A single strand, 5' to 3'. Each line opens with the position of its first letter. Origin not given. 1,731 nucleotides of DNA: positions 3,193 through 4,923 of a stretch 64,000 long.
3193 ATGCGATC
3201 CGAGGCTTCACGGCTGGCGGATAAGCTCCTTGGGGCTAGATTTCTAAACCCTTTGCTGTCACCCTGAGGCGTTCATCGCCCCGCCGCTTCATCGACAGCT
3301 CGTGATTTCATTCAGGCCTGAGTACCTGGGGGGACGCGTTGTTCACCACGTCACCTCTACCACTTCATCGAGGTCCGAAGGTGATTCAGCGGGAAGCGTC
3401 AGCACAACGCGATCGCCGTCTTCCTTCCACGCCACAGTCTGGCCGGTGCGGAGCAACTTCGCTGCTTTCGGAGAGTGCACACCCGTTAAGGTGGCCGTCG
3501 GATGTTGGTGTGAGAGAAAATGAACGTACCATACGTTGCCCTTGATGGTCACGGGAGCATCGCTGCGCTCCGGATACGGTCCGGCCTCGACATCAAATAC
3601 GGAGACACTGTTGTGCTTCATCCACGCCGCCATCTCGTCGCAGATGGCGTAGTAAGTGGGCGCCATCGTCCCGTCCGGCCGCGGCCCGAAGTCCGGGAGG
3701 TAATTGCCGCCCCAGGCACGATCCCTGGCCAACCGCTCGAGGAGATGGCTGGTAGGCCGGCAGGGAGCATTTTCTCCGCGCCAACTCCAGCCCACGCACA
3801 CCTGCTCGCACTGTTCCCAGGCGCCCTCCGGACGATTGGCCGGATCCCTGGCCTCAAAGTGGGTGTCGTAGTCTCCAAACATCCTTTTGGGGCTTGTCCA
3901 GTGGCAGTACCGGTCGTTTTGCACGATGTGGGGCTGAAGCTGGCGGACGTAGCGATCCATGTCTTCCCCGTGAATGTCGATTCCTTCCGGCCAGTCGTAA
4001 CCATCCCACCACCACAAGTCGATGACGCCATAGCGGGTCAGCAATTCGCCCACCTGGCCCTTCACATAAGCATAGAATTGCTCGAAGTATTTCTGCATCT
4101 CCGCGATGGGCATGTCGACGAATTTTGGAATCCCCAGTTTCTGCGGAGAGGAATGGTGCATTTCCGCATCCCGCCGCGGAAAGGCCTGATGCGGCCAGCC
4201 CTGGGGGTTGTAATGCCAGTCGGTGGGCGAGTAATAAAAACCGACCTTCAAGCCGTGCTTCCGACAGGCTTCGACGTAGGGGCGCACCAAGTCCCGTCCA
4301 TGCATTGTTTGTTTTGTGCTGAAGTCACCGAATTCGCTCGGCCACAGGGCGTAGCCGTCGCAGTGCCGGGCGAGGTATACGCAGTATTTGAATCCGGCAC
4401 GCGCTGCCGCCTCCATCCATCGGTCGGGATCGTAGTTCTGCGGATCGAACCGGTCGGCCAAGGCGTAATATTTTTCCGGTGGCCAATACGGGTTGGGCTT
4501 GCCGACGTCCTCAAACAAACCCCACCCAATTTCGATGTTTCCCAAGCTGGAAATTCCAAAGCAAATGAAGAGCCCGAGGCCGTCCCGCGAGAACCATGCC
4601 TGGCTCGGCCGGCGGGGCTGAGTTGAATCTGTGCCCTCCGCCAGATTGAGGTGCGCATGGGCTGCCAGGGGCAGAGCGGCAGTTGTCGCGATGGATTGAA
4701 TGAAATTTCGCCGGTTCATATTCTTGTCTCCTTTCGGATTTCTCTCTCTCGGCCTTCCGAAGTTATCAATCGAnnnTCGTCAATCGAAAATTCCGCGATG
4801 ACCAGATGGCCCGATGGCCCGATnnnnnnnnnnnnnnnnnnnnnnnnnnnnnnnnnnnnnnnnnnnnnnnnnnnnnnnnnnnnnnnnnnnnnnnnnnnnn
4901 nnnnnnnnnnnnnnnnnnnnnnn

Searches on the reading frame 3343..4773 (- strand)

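Call 34: search_protein_families(library=pfam, proteins=[window:3343-4773:-], max_evalue=0.001)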
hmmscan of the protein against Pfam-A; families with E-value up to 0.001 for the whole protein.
window:3343-4773:- (476 aa): 2 families
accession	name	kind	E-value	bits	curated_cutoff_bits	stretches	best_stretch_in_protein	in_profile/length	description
PF01120.23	Alpha_L_fucos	-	1.6e-53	182.8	25.2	1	48-388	18-343/345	Alpha-L-fucosidase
PF14871.12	GHL6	-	0.00036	21.2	35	1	117-208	3-91/132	Hypothetical glycosyl hydrolase 6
